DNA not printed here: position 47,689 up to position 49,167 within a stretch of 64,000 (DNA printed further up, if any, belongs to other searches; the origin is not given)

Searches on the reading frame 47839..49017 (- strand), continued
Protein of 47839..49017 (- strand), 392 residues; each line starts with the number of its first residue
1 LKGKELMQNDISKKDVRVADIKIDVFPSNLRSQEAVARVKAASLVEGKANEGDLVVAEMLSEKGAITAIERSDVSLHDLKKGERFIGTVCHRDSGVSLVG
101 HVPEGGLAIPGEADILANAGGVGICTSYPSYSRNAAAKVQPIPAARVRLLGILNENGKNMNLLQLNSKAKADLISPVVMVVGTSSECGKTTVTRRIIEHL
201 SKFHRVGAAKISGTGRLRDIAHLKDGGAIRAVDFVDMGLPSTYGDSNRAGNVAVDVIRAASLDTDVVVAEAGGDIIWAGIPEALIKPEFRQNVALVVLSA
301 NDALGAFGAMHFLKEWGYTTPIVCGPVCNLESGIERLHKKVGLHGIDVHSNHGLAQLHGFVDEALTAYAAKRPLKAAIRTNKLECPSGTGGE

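Call 62: search_protein_families(library=pfam, proteins=[L016:3419-4627:+, L014:1808-3007:+, L014:4243-4974:+, L014:4910-5881:+, L021:6365-7504:+, L021:7587-8492:+, L021:8437-9219:+, L024:6502-7548:+, L022:6228-7403:+, L022:5176-6234:+], max_evalue=0.001)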
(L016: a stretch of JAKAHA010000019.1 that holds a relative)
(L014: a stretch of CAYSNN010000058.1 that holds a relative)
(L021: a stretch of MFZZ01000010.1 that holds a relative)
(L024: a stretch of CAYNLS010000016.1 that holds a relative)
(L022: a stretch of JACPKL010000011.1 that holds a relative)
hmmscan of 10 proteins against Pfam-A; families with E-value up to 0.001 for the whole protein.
L016:3419-4627:+ (403 aa): 4 families
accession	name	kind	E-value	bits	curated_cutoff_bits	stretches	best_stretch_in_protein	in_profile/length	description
PF01546.33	Peptidase_M20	-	1.7e-17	64.4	24.6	1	100-390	2-198/206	Peptidase family M20/M25/M40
PF04389.22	Peptidase_M28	-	4.7e-12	46.5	21.3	1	81-202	1-104/193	Peptidase family M28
PF10384.14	Scm3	-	7.3e-06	26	24.3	0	281-315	4-39/53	Centromere protein Scm3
PF07687.19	M20_dimer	-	1.3e-05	25.6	21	1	226-301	26-103/107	Peptidase dimerisation domain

L014:1808-3007:+ (400 aa): 3 families
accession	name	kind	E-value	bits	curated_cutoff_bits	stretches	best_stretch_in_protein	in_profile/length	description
PF01546.33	Peptidase_M20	-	2.4e-13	50.9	24.6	1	95-385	1-196/206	Peptidase family M20/M25/M40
PF04389.22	Peptidase_M28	-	2.4e-11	44.1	21.3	1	76-195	1-100/193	Peptidase family M28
PF07687.19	M20_dimer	-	2.5e-10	40.7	21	1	214-295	17-100/107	Peptidase dimerisation domain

L014:4243-4974:+ (244 aa): 8 families
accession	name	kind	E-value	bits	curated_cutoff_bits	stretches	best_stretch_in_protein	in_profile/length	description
PF13649.12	Methyltransf_25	-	2.8e-15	57.2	27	1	53-150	2-95/97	Methyltransferase domain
PF08241.18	Methyltransf_11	-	8.6e-15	55.6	21.2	1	53-150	1-89/95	Methyltransferase domain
PF13847.12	Methyltransf_31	-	1e-08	35.4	27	1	49-156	4-110/145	Methyltransferase domain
PF08242.18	Methyltransf_12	-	3.1e-07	31.5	30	1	53-150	1-94/98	Methyltransferase domain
PF05724.17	TPMT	-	8.8e-06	26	26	1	51-169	40-168/218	Thiopurine S-methyltransferase (TPMT)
PF01209.24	Ubie_methyltran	-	0.00012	21.9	20.1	1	48-159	47-156/233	ubiE/COQ5 methyltransferase family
PF02353.26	CMAS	-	0.00037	20.4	27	1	49-159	63-167/273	Mycolic acid cyclopropane synthetase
PF24675.1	NpmA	-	0.00085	19.1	60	0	41-86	16-61/214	16S rRNA (adenine(1408)-N(1))-methyltransferase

L014:4910-5881:+ (324 aa): 1 family
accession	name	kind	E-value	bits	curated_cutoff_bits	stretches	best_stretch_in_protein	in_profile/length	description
PF01300.24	Sua5_yciO_yrdC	-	0.00023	21.2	25.1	0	196-272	112-178/178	Telomere recombination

L021:6365-7504:+ (380 aa): 3 families
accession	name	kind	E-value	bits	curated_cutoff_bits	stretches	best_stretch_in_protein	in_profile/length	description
PF01546.33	Peptidase_M20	-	5.3e-18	66.1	24.6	1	78-372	1-204/206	Peptidase family M20/M25/M40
PF04389.22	Peptidase_M28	-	3.6e-13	50.1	21.3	1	64-174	1-99/193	Peptidase family M28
PF07687.19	M20_dimer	-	3.5e-09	37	21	1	186-280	10-106/107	Peptidase dimerisation domain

L021:7587-8492:+ (302 aa): 1 family
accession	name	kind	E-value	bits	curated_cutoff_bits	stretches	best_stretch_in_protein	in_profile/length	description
PF02668.22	TauD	-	2.1e-15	57.8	27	1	38-275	26-257/267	Taurine catabolism dioxygenase TauD, TfdA family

L021:8437-9219:+ (261 aa): 9 families
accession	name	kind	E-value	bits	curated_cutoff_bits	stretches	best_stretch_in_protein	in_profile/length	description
PF08241.18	Methyltransf_11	-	4.2e-15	56.6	21.2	1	71-163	1-95/95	Methyltransferase domain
PF13649.12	Methyltransf_25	-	4.9e-15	56.4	27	1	70-159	1-97/97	Methyltransferase domain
PF13489.12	Methyltransf_23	-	8.9e-15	55.2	27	1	65-197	21-162/164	Methyltransferase domain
PF13847.12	Methyltransf_31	-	2.5e-09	37.4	27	1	69-178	6-120/145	Methyltransferase domain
PF08242.18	Methyltransf_12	-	1.4e-08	35.8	30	1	71-161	1-98/98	Methyltransferase domain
PF05148.21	Methyltransf_8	-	5.7e-06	26.8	27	1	60-172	66-166/219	Hypothetical methyltransferase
PF02353.26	CMAS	-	0.00012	21.9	27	1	54-168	50-169/273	Mycolic acid cyclopropane synthetase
PF07021.18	MetW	-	0.00039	20.6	21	1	69-100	16-48/193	Methionine biosynthesis protein MetW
PF06325.19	PrmA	-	0.00072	19.6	22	0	68-184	163-281/296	Ribosomal protein L11 methyltransferase (PrmA)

L024:6502-7548:+ (349 aa): 1 family
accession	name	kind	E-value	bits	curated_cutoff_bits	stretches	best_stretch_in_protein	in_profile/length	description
PF01098.24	FTSW_RODA_SPOVE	-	2.1e-82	277.4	26.4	1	6-348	11-347/356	Cell cycle protein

L022:6228-7403:+ (392 aa): 3 families
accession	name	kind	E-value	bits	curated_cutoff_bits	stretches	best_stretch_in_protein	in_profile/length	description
PF01546.33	Peptidase_M20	-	5.8e-16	59.4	24.6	1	89-379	2-198/206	Peptidase family M20/M25/M40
PF04389.22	Peptidase_M28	-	8.2e-13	48.9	21.3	1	71-195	1-109/193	Peptidase family M28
PF07687.19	M20_dimer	-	1.6e-08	34.9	21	1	216-288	27-101/107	Peptidase dimerisation domain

L022:5176-6234:+ (353 aa): 0 families

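Call 73: search_protein_families(library=pfam, proteins=[L058:1359-3527:+, L058:3257-4528:+, L058:4513-6408:+, L058:7216-8817:+, L058:12200-13579:+, L058:13528-14781:+, L058:14286-15752:-, L058:16049-17446:+, L052:17499-18542:+, L052:13833-16061:+], max_evalue=0.0001)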
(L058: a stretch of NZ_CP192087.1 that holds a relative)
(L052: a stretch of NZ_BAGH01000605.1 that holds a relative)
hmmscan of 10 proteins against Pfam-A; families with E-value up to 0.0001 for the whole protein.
L058:1359-3527:+ (723 aa): 2 families
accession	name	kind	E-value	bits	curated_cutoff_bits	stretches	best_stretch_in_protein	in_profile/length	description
PF13714.12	PEP_mutase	-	2.8e-53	181.4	31.5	1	36-264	12-236/240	Phosphoenolpyruvate phosphomutase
PF00501.34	AMP-binding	-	7.4e-05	22.1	29.9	0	481-595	248-374/384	AMP-binding enzyme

L058:3257-4528:+ (424 aa): 1 family
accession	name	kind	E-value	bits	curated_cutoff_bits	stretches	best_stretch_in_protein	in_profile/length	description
PF00155.27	Aminotran_1_2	-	6.7e-26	91.8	19.7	1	134-362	49-308/361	Aminotransferase class I and II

L058:4513-6408:+ (632 aa): 8 families
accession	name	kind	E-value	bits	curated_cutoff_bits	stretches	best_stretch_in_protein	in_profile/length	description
PF00326.27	Peptidase_S9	-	6e-42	144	22.6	1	387-599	3-211/213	Prolyl oligopeptidase family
PF02129.25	Peptidase_S15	-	8.3e-16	58.9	23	1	367-487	15-134/262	X-Pro dipeptidyl-peptidase (S15 family)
PF01738.24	DLH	-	7.2e-10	39.3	21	1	357-576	3-187/217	Dienelactone hydrolase family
PF20434.5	BD-FAE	-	1.5e-09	38.1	26.8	1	362-555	6-212/215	BD-FAE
PF12146.15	Hydrolase_4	-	2e-09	37.6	27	0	368-503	3-130/239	Serine aminopeptidase, S33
PF00561.26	Abhydrolase_1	-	2.9e-08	34.1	25.8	1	370-493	1-120/245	alpha/beta hydrolase fold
PF02230.22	Abhydrolase_2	-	5.7e-07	30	23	0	528-586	152-210/217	Phospholipase/Carboxylesterase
PF00756.26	Esterase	-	2.9e-05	24.4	22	1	419-511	85-160/251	Putative esterase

L058:7216-8817:+ (534 aa): 3 families
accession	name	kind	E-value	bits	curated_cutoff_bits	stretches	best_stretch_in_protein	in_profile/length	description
PF14559.12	TPR_19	-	2.6e-08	34.5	25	0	391-446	6-60/68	Tetratricopeptide repeat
PF13431.12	TPR_17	-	6e-07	29.7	24.4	0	399-419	2-22/34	Tetratricopeptide repeat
PF13428.12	TPR_14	-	8.9e-05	23.3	23.5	0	423-454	13-44/44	Tetratricopeptide repeat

L058:12200-13579:+ (460 aa): 1 family
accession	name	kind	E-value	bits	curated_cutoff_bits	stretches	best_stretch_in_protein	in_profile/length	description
PF13535.11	ATP-grasp_4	-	3.8e-05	23.8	27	1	204-337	5-155/160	ATP-grasp domain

L058:13528-14781:+ (418 aa): 3 families
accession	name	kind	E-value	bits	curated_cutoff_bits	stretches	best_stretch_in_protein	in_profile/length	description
PF13535.11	ATP-grasp_4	-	7.4e-15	55.4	27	1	162-290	3-154/160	ATP-grasp domain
PF18603.7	LAL_C2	-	4.8e-12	46.4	29.4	1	339-416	1-77/78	L-amino acid ligase C-terminal domain 2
PF02655.19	ATP-grasp_3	-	1.7e-09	38.4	23.2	1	126-288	3-157/160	ATP-grasp domain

L058:14286-15752:- (489 aa): 0 families

L058:16049-17446:+ (466 aa): 1 family
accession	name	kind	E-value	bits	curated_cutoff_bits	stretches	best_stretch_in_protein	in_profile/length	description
PF00999.27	Na_H_Exchanger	-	4e-43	148.2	26.2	1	25-434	2-372/375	Sodium/hydrogen exchanger, transmembrane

L052:17499-18542:+ (348 aa): 1 family
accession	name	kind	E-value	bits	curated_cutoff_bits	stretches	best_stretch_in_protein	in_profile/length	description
PF11706.13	zf-CGNR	-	1.2e-15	57.5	24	1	301-343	1-44/44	CGNR zinc finger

L052:13833-16061:+ (743 aa): 1 family
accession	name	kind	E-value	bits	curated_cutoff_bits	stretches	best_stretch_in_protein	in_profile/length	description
PF07690.21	MFS_1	-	1.4e-16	60.8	33.4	1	353-691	5-347/347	Major Facilitator Superfamily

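Call 74: search_protein_representatives(alignment_id=A4)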
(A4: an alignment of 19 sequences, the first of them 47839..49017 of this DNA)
Query: 19 sequences, 351 profile positions. Proteins with E-value up to 0.001 (for the whole library): 2550; up to 1e-10: 1781; up to 1e-30: 857. The best 150 are listed.
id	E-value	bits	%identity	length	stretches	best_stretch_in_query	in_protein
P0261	4.1e-112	391.4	-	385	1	10-345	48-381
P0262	1.6e-110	386.2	-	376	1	7-344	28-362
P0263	3.8e-109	381.7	-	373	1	10-346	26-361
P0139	1.3e-108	379.9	-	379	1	12-350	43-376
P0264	3.3e-107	375.3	-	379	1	9-343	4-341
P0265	9.3e-107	373.8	-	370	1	11-349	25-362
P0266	1.2e-106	373.4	-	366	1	10-346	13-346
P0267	1.4e-106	373.2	-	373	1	9-344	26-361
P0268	5.2e-105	368.1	-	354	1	9-348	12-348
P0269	7.4e-105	367.5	-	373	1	5-347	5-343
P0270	1.0e-104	367.1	-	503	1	9-348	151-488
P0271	2.5e-104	365.8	-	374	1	9-338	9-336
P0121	1.2e-103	363.6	-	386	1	9-350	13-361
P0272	1.5e-103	363.2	-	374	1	9-340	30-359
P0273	3.1e-103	362.2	-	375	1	7-345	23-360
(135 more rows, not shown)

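Call 75: search_protein_families(library=pfam, proteins=[L022:9628-10197:-, L022:10201-11055:-, L022:11033-11830:-, L022:11817-12317:-, L022:5176-6234:+, L022:4576-5172:+, L025:7379-8017:+, L025:14469-15332:-, L092:11767-12480:+, L063:10998-12173:+], max_evalue=0.001)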
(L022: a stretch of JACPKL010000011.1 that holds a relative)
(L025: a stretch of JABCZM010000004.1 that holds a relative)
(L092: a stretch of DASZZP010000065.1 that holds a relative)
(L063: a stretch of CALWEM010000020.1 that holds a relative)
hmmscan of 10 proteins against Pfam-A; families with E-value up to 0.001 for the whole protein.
L022:9628-10197:- (190 aa): 1 family
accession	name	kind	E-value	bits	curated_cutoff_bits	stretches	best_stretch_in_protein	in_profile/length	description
PF00300.27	His_Phos_1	-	5.1e-39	134.4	21.7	1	9-162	1-156/194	Histidine phosphatase superfamily (branch 1)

L022:10201-11055:- (285 aa): 1 family
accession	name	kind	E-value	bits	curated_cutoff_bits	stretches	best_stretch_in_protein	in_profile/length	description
PF04794.17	YdjC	-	1.8e-36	126.8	29.7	1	17-270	2-266/266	YdjC-like protein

L022:11033-11830:- (266 aa): 0 families

L022:11817-12317:- (167 aa): 0 families

L022:5176-6234:+ (353 aa): 0 families

L022:4576-5172:+ (199 aa): 1 family
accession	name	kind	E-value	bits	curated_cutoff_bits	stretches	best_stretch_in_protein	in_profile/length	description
PF00588.24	SpoU_methylase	-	2e-27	96.5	29.7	1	38-191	2-142/142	SpoU rRNA Methylase family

L025:7379-8017:+ (213 aa): 1 family
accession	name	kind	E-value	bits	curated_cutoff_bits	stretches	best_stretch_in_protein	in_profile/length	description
PF00300.27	His_Phos_1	-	2.1e-33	116.1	21.7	1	34-185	1-154/194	Histidine phosphatase superfamily (branch 1)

L025:14469-15332:- (288 aa): 2 families
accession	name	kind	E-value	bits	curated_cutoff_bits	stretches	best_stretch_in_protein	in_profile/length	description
PF08282.18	Hydrolase_3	-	2.7e-16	60.5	20.9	1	24-248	2-220/255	haloacid dehalogenase-like hydrolase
PF05116.19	S6PP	-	0.00049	20.2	20.3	0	201-254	151-203/247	Sucrose-6F-phosphate phosphohydrolase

L092:11767-12480:+ (238 aa): 0 families

L063:10998-12173:+ (392 aa): 2 families
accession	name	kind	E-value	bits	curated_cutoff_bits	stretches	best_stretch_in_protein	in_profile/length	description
PF00171.27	Aldedh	-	5.9e-41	140.9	23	1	9-366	55-438/461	Aldehyde dehydrogenase family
PF05893.19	LuxC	-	1.8e-09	37.4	21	1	66-263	83-284/401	Acyl-CoA reductase (LuxC)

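Call 86: find_related_loci(query=A5, collection=viral_contigs, flank=10000)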
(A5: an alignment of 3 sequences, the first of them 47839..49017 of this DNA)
Query A5 (392 aa) in viral_contigs; peptide patterns used: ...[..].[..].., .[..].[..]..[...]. (x = any residue, [..] = any of these).
41 stretches matched a pattern, but none encodes a relative of the query by tblastn (E <= 1e-3).

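Call 87: search_protein_families(library=padloc, proteins=[window:47839-49017:-], max_evalue=0.001)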
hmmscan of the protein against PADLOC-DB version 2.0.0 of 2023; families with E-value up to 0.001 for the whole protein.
window:47839-49017:- (392 aa): 0 families
